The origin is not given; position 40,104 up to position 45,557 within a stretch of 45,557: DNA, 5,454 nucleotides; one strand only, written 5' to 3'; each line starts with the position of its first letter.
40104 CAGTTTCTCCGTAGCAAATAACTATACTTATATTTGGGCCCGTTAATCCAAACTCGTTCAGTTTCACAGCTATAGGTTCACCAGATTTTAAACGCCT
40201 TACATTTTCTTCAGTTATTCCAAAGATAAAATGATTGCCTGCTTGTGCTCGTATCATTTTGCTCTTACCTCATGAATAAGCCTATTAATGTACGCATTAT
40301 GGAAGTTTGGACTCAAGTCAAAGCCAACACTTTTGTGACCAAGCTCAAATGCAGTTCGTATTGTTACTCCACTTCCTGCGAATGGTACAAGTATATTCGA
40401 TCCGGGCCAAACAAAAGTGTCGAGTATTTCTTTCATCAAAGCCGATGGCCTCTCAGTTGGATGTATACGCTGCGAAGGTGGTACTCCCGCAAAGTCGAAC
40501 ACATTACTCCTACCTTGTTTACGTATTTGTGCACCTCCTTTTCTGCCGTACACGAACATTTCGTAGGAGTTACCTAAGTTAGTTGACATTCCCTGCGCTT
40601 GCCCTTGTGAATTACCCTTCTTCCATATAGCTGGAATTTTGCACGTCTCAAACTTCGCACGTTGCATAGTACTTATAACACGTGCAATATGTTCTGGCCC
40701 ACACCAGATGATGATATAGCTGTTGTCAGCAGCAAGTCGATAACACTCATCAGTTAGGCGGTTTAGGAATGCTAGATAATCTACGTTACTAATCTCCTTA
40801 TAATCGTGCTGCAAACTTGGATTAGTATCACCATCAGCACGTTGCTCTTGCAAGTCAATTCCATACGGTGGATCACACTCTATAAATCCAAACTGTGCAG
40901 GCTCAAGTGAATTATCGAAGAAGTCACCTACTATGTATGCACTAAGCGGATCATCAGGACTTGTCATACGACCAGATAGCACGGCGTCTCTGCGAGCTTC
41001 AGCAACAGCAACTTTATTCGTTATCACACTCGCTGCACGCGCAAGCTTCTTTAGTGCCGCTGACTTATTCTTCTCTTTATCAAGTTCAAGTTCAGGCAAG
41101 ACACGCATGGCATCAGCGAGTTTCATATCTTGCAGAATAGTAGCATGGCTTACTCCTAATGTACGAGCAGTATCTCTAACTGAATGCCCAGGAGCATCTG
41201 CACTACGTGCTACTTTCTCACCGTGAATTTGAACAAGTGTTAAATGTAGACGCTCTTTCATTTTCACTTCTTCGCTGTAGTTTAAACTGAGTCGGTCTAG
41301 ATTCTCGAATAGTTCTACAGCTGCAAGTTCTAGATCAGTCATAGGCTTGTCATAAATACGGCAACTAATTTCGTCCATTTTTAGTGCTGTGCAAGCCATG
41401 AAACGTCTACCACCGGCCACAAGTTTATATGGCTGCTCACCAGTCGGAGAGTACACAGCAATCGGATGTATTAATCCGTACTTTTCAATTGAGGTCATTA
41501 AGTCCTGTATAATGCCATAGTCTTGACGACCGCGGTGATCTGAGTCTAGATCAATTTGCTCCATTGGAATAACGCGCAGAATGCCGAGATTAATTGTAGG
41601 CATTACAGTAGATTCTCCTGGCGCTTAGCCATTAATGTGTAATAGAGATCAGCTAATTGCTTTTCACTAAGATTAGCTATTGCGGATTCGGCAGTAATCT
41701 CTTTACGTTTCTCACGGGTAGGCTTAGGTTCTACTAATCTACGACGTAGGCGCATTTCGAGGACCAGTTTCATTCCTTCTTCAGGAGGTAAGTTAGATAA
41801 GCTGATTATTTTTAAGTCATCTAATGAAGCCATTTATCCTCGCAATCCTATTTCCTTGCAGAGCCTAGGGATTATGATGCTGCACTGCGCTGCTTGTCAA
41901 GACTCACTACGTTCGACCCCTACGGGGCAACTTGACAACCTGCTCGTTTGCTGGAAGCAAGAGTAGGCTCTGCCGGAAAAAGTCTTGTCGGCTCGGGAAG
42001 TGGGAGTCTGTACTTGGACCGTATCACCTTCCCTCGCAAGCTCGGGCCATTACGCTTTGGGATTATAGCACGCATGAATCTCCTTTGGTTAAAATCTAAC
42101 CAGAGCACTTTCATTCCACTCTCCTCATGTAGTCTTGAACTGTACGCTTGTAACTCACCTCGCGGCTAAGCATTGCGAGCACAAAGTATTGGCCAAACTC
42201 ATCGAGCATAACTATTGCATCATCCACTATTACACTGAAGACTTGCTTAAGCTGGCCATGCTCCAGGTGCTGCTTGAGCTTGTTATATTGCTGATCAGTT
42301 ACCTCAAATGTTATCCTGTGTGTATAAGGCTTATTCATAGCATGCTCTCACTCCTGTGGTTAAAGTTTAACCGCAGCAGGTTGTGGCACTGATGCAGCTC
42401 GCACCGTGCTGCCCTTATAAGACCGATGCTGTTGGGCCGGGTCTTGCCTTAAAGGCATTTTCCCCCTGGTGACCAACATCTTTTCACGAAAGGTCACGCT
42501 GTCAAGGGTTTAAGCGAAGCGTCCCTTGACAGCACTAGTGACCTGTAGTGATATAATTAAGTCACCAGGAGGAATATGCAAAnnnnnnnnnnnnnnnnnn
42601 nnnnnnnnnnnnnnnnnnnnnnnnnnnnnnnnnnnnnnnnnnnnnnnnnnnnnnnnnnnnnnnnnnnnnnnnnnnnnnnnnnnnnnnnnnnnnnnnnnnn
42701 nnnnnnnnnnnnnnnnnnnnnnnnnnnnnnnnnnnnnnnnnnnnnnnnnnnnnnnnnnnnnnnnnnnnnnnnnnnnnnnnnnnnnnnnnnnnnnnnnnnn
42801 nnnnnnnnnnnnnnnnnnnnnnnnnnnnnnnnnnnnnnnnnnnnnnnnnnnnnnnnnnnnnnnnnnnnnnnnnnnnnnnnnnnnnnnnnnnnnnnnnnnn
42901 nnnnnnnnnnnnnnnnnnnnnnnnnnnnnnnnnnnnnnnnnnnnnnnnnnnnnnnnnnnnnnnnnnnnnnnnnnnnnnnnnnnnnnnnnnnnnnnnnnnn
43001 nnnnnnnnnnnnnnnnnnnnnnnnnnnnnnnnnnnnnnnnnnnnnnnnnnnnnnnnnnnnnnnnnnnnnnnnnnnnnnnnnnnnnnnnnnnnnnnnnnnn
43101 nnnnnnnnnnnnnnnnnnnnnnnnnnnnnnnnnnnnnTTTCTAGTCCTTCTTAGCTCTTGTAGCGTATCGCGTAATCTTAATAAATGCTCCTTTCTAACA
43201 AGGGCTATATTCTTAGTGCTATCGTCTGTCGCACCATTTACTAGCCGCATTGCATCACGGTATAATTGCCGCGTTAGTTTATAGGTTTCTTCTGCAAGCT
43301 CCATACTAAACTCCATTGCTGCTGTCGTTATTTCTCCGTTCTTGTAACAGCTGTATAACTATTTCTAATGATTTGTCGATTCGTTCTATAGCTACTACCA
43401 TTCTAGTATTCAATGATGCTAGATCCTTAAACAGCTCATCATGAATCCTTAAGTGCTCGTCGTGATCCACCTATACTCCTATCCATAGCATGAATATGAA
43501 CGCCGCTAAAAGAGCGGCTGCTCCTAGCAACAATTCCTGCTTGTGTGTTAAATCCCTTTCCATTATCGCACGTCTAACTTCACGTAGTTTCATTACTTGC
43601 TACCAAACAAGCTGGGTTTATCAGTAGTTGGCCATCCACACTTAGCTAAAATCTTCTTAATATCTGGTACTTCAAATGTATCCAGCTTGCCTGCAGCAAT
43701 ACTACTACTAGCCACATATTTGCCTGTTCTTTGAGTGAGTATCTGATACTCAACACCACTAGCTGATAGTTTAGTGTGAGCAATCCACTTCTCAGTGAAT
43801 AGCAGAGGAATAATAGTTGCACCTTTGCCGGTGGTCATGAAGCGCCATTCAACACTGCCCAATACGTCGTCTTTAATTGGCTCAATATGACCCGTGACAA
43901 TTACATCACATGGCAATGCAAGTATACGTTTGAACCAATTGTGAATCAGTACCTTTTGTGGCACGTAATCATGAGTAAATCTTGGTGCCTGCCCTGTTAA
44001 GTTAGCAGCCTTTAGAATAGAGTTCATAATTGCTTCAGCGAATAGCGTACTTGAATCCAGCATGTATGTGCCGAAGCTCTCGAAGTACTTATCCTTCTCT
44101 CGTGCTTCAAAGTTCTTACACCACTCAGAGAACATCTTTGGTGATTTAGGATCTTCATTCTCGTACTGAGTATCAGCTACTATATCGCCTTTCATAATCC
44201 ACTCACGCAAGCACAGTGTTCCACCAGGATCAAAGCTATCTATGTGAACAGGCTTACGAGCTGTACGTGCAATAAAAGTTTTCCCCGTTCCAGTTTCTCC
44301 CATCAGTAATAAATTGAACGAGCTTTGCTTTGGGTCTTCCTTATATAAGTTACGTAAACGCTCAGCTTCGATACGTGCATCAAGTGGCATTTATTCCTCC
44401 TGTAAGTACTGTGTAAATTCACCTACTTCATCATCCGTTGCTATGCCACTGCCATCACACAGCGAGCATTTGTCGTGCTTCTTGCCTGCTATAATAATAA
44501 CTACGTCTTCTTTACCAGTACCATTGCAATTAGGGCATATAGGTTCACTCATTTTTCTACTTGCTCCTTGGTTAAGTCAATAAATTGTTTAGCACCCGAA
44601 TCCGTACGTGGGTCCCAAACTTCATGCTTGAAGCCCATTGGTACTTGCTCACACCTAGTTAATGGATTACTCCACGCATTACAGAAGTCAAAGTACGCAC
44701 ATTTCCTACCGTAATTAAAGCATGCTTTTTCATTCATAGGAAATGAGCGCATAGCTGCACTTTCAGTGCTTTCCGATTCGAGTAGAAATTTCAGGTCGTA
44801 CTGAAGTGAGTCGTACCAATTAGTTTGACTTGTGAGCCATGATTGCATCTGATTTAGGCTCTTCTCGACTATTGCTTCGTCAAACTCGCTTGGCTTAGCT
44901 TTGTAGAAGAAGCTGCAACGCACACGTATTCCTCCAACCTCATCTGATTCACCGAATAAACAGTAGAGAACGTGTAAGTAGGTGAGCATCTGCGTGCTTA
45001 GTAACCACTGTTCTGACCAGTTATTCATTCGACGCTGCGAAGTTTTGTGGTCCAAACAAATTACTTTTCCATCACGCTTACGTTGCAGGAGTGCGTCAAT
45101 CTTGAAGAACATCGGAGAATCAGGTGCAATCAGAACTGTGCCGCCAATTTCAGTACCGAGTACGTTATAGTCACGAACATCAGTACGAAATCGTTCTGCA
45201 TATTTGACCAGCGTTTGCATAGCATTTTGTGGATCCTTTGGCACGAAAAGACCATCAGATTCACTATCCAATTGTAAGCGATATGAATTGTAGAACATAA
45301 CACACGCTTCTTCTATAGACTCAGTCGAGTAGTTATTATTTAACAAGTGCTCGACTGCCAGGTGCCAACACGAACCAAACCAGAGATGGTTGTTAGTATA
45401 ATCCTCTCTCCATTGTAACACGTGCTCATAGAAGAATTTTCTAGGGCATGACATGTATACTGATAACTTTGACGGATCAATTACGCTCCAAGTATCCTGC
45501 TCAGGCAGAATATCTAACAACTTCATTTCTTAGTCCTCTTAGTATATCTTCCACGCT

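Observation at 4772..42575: Six-copy family of structured intergenic elements: covarying closing helix plus a hairpin with TTGACA in both arms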

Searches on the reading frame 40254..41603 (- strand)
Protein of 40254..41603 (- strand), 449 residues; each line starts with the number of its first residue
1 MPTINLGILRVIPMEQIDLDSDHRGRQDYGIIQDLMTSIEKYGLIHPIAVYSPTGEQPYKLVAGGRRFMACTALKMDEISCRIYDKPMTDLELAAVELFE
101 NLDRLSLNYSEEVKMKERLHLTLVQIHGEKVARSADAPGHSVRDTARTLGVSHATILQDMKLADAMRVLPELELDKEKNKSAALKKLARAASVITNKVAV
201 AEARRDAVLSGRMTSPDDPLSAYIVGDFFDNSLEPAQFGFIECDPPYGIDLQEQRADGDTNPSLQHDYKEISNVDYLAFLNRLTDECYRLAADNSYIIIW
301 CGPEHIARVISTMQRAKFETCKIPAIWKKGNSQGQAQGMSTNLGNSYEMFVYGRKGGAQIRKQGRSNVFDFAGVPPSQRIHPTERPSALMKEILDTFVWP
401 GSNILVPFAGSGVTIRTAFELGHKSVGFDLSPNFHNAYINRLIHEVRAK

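Call 22: search_protein_families(library=phrogs, proteins=[window:40254-41603:-], max_evalue=0.00001)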
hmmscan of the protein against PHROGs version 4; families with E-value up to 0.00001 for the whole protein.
window:40254-41603:- (449 aa): 11 families
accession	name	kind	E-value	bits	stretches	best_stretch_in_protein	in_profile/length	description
phrog_67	-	other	2e-27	97.6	1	220-442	123-343/743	DNA methyltransferase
phrog_498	-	other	2.1e-24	87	1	240-446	225-424/633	DNA methyltransferase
phrog_4715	-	DNA, RNA and nucleotide metabolism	1.1e-17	64.7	1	12-196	150-333/630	ParB-like partition protein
phrog_12047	-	DNA, RNA and nucleotide metabolism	8.5e-16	59.3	1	20-130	9-113/301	ParB-like partition nuclease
phrog_3264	-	DNA, RNA and nucleotide metabolism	1.2e-14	55.7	1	9-129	49-166/337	ParB-like partition protein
phrog_6218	-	DNA, RNA and nucleotide metabolism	3.1e-13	50.7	1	26-151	21-141/506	ParB-like partition protein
phrog_3951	-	unknown function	3.8e-12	47.3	1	27-182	39-171/301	-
phrog_6952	-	other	1.1e-08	36.2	1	369-435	102-168/181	DNA methyltransferase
phrog_3008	-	other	2.8e-08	34.3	1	376-444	145-213/244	DNA methyltransferase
phrog_18293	-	other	5e-07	30.7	1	368-445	34-110/119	methyltransferase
phrog_21315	-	unknown function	1e-06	29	1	32-191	32-183/415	-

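Call 38: find_related_loci(query=window:40254-41603:-, collection=viral_contigs, flank=10000)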
Query window:40254-41603:- (449 aa) in viral_contigs; peptide patterns used: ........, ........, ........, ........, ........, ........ (x = any residue, [..] = any of these).
6 stretches matched a pattern; 6 encode a relative of the query (tblastn E <= 1e-3); 6 distinct loci.
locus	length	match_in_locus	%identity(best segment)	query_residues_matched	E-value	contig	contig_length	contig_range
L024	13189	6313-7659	86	1-449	0e+0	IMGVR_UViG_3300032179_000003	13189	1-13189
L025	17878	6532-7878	84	1-449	0e+0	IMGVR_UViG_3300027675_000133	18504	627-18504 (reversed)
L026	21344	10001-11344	85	1-449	0e+0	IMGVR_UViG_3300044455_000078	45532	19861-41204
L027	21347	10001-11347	86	1-449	0e+0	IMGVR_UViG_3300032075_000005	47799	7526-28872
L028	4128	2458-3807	63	3-449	0e+0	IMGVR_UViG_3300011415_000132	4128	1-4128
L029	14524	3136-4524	51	4-445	4e-149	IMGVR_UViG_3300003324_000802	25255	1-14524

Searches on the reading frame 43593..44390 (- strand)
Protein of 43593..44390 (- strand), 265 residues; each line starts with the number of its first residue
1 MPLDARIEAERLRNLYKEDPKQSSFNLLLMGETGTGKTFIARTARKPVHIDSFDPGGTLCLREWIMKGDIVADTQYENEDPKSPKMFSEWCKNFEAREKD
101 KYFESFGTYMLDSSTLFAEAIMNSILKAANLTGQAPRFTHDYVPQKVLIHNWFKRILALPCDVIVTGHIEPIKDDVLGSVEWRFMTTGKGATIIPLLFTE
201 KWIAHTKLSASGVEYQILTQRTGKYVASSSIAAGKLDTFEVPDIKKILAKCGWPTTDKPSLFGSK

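Call 22: search_protein_families(library=phrogs, proteins=[window:43593-44390:-], max_evalue=0.00001)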
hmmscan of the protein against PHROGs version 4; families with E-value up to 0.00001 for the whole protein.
window:43593-44390:- (265 aa): 1 family
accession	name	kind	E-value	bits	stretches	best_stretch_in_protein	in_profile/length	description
phrog_124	-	DNA, RNA and nucleotide metabolism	3.9e-15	57.1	1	17-255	36-261/382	Sak4-like ssDNA annealing protein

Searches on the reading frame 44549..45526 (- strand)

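Call 22: search_protein_families(library=phrogs, proteins=[window:44549-45526:-], max_evalue=0.00001)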
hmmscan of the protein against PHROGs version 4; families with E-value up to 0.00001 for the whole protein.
window:44549-45526:- (325 aa): 2 families
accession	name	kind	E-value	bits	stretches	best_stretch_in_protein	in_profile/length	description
phrog_1218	-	DNA, RNA and nucleotide metabolism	9.2e-22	78.8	1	15-187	9-185/364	exonuclease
phrog_69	-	DNA, RNA and nucleotide metabolism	6.1e-14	52.9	1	15-295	89-330/501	exonuclease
